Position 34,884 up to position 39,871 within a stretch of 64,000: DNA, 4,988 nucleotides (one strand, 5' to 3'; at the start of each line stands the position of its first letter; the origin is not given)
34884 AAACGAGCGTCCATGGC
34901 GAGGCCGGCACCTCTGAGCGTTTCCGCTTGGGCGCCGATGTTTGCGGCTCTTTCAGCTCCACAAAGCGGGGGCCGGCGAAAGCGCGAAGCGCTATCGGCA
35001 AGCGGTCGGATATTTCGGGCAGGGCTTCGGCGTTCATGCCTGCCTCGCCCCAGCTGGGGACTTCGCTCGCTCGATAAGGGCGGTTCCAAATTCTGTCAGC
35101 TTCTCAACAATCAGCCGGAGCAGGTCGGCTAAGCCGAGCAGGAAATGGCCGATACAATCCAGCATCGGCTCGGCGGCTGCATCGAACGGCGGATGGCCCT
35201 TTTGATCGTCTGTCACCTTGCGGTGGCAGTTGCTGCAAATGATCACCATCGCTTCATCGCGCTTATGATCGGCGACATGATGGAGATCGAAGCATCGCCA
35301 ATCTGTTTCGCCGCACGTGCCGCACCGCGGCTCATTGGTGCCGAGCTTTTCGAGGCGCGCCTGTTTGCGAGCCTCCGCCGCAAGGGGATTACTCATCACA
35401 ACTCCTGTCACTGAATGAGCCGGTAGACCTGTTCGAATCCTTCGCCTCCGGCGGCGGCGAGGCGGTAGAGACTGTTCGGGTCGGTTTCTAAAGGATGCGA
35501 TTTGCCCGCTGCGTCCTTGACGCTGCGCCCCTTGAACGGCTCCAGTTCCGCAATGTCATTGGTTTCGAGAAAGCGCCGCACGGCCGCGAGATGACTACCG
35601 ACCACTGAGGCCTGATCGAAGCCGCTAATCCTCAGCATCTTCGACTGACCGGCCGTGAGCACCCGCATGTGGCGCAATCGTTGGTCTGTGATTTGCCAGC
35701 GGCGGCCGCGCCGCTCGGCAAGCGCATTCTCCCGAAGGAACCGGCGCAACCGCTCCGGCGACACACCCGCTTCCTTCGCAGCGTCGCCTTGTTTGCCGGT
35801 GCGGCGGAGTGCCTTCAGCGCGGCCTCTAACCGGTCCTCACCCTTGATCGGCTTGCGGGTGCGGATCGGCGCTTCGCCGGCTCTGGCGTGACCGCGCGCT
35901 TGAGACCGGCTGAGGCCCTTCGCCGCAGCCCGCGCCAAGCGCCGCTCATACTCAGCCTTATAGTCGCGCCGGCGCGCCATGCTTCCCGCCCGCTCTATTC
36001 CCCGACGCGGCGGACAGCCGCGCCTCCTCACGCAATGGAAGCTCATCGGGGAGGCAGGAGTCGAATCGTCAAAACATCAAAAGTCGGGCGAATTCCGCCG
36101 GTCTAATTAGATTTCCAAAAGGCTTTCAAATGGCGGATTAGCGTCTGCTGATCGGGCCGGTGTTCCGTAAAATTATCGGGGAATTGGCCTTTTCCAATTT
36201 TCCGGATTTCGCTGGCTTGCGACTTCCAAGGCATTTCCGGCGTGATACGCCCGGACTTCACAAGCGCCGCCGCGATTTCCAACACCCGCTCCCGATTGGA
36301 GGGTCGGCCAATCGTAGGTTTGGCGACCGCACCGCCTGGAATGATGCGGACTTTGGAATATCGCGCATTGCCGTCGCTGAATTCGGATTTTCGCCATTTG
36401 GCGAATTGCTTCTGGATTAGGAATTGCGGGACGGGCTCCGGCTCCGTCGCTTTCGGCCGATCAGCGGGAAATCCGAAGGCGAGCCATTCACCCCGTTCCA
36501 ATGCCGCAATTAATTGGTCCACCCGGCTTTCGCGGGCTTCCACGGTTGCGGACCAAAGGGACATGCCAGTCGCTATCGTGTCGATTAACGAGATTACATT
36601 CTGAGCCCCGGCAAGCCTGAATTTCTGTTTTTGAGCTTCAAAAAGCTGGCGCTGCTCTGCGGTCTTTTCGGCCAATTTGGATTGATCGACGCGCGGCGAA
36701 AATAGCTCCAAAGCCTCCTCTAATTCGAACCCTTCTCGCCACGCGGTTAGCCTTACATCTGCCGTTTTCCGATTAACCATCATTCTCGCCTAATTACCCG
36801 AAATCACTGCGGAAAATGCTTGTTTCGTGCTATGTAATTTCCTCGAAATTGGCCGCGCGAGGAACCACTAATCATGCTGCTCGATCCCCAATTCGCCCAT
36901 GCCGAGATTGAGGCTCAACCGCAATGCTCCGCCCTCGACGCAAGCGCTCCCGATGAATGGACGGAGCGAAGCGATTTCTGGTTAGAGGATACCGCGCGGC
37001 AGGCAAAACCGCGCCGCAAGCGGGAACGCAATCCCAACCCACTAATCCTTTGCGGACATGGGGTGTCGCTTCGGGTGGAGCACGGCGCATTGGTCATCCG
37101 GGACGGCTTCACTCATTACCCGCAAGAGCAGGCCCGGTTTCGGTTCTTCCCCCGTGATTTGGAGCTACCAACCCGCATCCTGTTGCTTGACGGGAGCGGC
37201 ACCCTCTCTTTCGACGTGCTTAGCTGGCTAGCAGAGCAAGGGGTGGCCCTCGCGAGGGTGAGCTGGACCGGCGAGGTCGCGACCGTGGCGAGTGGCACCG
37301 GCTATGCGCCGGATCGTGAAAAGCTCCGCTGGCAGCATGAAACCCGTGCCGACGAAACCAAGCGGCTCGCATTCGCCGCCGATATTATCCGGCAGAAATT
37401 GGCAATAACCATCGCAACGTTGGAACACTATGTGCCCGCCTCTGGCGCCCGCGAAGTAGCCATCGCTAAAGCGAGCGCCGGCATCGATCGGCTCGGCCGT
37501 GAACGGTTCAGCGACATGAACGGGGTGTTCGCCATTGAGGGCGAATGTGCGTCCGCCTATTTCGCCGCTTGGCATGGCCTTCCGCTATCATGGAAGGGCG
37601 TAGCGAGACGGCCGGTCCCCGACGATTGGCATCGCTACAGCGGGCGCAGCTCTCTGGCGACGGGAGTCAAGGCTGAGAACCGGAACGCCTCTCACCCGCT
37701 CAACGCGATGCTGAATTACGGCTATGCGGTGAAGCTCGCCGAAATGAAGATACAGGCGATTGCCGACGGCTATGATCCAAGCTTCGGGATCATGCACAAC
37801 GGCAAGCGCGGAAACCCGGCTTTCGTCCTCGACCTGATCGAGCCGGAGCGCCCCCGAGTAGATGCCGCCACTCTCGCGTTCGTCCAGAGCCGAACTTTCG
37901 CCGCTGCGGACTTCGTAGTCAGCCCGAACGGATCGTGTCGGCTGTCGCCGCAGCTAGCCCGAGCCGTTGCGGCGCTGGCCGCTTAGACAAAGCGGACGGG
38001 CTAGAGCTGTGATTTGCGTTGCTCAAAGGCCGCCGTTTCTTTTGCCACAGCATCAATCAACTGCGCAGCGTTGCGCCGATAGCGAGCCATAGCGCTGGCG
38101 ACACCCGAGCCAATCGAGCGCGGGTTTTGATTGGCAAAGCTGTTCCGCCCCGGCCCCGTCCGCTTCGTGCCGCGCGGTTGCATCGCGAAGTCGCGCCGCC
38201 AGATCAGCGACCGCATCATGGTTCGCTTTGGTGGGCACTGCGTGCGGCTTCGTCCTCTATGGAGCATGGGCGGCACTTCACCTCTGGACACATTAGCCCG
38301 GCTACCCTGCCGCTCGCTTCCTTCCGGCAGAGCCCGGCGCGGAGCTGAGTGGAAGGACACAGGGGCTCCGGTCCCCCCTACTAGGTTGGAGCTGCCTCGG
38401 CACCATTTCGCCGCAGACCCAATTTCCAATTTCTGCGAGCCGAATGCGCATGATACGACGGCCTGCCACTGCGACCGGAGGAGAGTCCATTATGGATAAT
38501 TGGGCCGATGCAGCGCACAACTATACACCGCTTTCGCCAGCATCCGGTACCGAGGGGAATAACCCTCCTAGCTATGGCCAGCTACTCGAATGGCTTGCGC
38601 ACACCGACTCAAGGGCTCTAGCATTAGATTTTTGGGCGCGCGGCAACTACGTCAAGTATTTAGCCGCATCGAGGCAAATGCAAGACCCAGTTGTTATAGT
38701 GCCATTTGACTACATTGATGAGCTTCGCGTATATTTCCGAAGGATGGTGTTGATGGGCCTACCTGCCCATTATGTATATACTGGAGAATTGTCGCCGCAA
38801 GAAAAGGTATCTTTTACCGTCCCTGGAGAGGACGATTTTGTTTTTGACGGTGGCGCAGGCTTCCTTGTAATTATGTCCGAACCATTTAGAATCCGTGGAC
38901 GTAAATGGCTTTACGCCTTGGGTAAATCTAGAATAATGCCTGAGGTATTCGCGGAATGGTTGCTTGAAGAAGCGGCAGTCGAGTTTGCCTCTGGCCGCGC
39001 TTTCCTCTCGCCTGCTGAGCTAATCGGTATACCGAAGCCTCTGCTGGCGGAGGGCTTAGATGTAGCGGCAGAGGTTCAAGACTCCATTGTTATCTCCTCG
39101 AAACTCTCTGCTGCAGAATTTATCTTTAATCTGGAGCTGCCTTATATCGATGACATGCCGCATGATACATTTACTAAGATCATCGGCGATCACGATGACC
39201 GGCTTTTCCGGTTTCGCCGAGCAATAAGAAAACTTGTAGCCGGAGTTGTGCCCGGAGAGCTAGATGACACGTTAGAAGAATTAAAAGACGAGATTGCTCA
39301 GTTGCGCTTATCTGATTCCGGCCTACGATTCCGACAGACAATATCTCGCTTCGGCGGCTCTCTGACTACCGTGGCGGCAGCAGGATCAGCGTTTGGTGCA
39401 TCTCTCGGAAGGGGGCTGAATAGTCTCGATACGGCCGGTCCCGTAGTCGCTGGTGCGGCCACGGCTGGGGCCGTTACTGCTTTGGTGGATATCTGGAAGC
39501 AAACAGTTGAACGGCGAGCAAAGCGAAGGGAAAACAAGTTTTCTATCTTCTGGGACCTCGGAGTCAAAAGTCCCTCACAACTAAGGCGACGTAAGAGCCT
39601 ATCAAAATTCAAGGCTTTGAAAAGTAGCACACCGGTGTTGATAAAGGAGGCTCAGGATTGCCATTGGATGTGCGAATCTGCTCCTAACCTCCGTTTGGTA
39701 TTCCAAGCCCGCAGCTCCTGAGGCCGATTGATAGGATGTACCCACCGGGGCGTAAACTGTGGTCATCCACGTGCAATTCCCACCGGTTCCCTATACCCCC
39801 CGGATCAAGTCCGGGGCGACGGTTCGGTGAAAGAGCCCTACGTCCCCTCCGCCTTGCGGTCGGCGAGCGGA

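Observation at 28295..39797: An 11.5-kb casposon: Cas1-family integrase plus family-B DNA polymerase plus HNH nuclease, with TIRs and a target-site duplication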

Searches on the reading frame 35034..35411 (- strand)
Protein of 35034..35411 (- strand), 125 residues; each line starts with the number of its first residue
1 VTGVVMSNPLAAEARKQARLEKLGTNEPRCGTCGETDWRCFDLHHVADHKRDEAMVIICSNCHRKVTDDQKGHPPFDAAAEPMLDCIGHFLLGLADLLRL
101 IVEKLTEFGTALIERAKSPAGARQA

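Call 3: search_protein_families(library=pfam, proteins=[window:35034-35411:-], max_evalue=0.01)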
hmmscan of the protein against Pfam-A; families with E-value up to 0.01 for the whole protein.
window:35034-35411:- (125 aa): 1 family
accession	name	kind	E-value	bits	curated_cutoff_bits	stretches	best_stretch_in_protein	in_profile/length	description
PF23107.1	Zf-C2H2_ZNF451_C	-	0.0039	18.2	30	1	29-73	4-55/59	Two consecutive Zinc fingers C2H2 type, ZNF451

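Call 14: search_protein_families(library=ncbifam, proteins=[window:35034-35411:-], max_evalue=0.1)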
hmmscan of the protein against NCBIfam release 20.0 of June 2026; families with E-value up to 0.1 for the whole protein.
window:35034-35411:- (125 aa): 1 family
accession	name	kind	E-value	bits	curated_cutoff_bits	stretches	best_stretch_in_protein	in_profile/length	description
NF008659.0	PRK11659.1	equivalog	0.00077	19.2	184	1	5-70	24-89/188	cytochrome c nitrite reductase pentaheme subunit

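Call 15: search_protein_families(library=padloc, proteins=[window:35034-35411:-], max_evalue=0.1)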
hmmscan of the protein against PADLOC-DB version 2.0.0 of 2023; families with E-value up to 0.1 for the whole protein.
window:35034-35411:- (125 aa): 1 family
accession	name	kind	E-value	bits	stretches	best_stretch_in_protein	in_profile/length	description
PDLC00740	Effector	-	0.036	10.9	1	53-77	84-108/391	Endonuclease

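Call 16: search_protein_families(library=phrogs, proteins=[window:35034-35411:-], max_evalue=0.1)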
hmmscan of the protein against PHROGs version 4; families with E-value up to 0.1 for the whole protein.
window:35034-35411:- (125 aa): 9 families
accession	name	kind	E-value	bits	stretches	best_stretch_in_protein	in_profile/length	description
phrog_2255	-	DNA, RNA and nucleotide metabolism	4.1e-05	24.1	1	17-73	101-175/211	HNH endonuclease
phrog_3106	-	DNA, RNA and nucleotide metabolism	0.00011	23.1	1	13-77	145-231/252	HNH endonuclease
phrog_8048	-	DNA, RNA and nucleotide metabolism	0.00041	20.6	1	16-72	165-231/273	HNH endonuclease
phrog_7370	-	DNA, RNA and nucleotide metabolism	0.0037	18.3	1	27-75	41-92/115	HNH endonuclease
phrog_589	-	DNA, RNA and nucleotide metabolism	0.014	16.2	1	13-69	77-141/179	HNH endonuclease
phrog_1271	-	DNA, RNA and nucleotide metabolism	0.026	14.9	1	17-76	257-325/361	HNH endonuclease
phrog_10822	-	DNA, RNA and nucleotide metabolism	0.028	15.1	1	11-65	84-146/245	HNH endonuclease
phrog_6544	-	unknown function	0.03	14.7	1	34-68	35-70/248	-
phrog_119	-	DNA, RNA and nucleotide metabolism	0.063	13.1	1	17-71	193-259/443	HNH endonuclease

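Call 72: search_solved_structures(query=A3, max_evalue=1, show_alignments=1)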
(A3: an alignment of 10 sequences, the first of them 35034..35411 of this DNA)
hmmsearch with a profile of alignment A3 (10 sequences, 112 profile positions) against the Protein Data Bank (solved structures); distinct sequences matched with E-value up to 1: 6.
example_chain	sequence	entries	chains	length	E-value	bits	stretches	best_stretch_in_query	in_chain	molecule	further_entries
8qkd_A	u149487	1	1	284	0.0033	20.8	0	70-103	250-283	sc-CC-5-24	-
6ghc_A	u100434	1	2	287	0.051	17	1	20-59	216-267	5-methylcytosine-specific restriction enzyme A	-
6me0_C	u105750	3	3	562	0.088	16.2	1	11-64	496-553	Maturase reverse transcriptase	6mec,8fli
2y5c_A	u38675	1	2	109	0.6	13.6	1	12-77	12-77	ADRENODOXIN-LIKE PROTEIN, MITOCHONDRIAL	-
8rmc_I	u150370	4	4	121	0.78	13.2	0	12-77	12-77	Ferredoxin-2, mitochondrial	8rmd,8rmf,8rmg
2ozy_A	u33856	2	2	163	0.89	13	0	19-62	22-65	Cytochrome c-type protein nrfB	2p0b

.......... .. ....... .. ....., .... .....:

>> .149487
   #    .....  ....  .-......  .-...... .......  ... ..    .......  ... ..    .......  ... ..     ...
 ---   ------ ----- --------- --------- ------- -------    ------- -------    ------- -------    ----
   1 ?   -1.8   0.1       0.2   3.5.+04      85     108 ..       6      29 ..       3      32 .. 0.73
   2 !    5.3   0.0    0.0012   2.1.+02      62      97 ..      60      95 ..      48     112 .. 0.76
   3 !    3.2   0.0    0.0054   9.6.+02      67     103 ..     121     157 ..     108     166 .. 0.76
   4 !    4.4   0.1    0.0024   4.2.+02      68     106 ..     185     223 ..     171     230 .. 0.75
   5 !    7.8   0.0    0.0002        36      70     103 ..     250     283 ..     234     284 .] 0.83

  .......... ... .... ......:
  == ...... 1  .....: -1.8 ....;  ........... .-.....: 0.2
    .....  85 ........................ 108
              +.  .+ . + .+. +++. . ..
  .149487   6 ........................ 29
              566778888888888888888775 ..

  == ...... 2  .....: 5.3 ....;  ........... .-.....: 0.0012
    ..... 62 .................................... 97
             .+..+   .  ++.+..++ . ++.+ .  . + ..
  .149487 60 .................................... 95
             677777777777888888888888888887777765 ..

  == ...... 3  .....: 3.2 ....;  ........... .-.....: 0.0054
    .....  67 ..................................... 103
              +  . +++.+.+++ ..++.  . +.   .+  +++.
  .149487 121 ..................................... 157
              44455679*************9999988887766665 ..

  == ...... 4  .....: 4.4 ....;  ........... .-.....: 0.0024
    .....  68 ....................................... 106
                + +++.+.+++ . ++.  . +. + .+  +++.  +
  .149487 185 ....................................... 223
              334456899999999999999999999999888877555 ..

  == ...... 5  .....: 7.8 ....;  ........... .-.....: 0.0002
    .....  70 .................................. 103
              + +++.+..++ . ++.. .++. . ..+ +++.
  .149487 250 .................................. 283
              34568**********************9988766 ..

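Call 73: search_protein_families(library=pfam, alignment_id=A3, max_evalue=0.1)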
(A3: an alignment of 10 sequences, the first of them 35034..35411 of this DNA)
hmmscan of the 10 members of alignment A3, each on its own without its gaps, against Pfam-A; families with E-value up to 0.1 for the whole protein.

A. member 1, window:35034-35411:- (125 aa): 2 families
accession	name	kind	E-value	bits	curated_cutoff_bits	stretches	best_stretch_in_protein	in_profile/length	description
PF23107.1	Zf-C2H2_ZNF451_C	-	0.0039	18.2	30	1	29-73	4-55/59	Two consecutive Zinc fingers C2H2 type, ZNF451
PF21326.4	KDM6_GATAL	-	0.061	13.7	27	1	33-69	12-47/59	KDM6, GATA-like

B. families by the number of members that match (of 10 scanned): 8 families
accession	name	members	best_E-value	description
PF01844.29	HNH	4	0.0049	HNH endonuclease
PF06147.18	DUF968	2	0.022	Protein of unknown function (DUF968)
PF23107.1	Zf-C2H2_ZNF451_C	1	0.0039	Two consecutive Zinc fingers C2H2 type, ZNF451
PF19951.4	DUF6413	1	0.022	Family of unknown function (DUF6413)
PF05495.17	zf-CHY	1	0.04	CHY zinc finger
PF10764.14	Gin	1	0.041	Inhibitor of sigma-G Gin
PF21326.4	KDM6_GATAL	1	0.061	KDM6, GATA-like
PF09526.16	DUF2387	1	0.097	Probable metal-binding protein (DUF2387)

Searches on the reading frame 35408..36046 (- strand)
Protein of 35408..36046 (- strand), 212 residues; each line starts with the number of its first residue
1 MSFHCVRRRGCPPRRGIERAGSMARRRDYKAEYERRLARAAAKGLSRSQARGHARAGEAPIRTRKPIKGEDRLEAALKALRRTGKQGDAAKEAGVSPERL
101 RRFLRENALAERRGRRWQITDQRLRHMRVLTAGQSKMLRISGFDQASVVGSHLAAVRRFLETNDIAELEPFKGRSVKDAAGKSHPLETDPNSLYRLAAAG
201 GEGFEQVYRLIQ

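Call 3: search_protein_families(library=pfam, proteins=[window:35408-36046:-], max_evalue=0.01)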
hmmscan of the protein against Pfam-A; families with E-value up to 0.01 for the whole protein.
window:35408-36046:- (212 aa): 1 family
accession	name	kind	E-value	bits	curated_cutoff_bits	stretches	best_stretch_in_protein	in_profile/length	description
PF12728.13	HTH_17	-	0.001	19.7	27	0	88-120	6-39/51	Helix-turn-helix domain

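Call 14: search_protein_families(library=ncbifam, proteins=[window:35408-36046:-], max_evalue=0.1)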
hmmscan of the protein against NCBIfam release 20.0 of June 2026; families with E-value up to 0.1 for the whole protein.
window:35408-36046:- (212 aa): 0 families

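Call 15: search_protein_families(library=padloc, proteins=[window:35408-36046:-], max_evalue=0.1)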
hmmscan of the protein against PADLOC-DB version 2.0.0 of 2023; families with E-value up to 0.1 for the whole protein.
window:35408-36046:- (212 aa): 1 family
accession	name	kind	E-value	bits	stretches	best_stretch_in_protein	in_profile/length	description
PDLC04133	mad1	-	0.0027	16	1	86-122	8-45/60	mads_1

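Call 16: search_protein_families(library=phrogs, proteins=[window:35408-36046:-], max_evalue=0.1)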
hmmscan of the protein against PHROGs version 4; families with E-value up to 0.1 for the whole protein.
window:35408-36046:- (212 aa): 2 families
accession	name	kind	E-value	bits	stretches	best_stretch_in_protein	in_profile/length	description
phrog_4044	-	head and packaging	0.017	15.6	1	70-106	26-62/180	terminase small subunit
phrog_63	-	transcription regulation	0.075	13.3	0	87-122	278-316/431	anti-repressor Ant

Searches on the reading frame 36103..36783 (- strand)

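Call 3: search_protein_families(library=pfam, proteins=[window:36103-36783:-], max_evalue=0.01)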
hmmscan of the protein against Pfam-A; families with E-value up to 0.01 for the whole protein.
window:36103-36783:- (226 aa): 0 families

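Call 14: search_protein_families(library=ncbifam, proteins=[window:36103-36783:-], max_evalue=0.1)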
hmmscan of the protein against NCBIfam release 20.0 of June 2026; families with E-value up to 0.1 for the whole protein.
window:36103-36783:- (226 aa): 1 family
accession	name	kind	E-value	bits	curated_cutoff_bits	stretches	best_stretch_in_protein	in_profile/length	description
NF033448.0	BREX_6_BrxE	equivalog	0.03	14.2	80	0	6-96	76-170/182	BREX-6 system BrxE protein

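Call 15: search_protein_families(library=padloc, proteins=[window:36103-36783:-], max_evalue=0.1)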
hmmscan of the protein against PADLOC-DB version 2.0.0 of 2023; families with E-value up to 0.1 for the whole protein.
window:36103-36783:- (226 aa): 1 family
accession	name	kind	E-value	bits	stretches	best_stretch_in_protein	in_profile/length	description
PDLC01729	typeIV_DinG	-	0.018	11.8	1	36-161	246-362/666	Csf4_0_IVA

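Call 16: search_protein_families(library=phrogs, proteins=[window:36103-36783:-], max_evalue=0.1)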
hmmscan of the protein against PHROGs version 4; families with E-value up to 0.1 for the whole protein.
window:36103-36783:- (226 aa): 0 families

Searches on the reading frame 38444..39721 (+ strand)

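Call 3: search_protein_families(library=pfam, proteins=[window:38444-39721:+], max_evalue=0.01)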
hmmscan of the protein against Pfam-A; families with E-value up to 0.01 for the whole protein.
window:38444-39721:+ (425 aa): 0 families

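Call 14: search_protein_families(library=ncbifam, proteins=[window:38444-39721:+], max_evalue=0.1)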
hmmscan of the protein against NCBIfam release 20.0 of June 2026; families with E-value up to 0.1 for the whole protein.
window:38444-39721:+ (425 aa): 1 family
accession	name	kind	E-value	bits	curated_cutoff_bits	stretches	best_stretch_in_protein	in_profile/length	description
TIGR01393.1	lepA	equivalog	0.029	12.7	533.9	1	241-302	271-331/595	translation elongation factor 4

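Call 15: search_protein_families(library=padloc, proteins=[window:38444-39721:+], max_evalue=0.1)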
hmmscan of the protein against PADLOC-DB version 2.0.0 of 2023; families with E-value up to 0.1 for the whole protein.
window:38444-39721:+ (425 aa): 1 family
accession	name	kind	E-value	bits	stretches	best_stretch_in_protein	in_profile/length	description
PDLC03841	LeoBC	-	0.0029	14.8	1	272-366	423-515/601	-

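Call 16: search_protein_families(library=phrogs, proteins=[window:38444-39721:+], max_evalue=0.1)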
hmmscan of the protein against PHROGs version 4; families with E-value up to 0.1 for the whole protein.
window:38444-39721:+ (425 aa): 1 family
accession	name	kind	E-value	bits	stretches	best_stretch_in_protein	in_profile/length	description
phrog_23249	-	unknown function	0.067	14.3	0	274-310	7-43/83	-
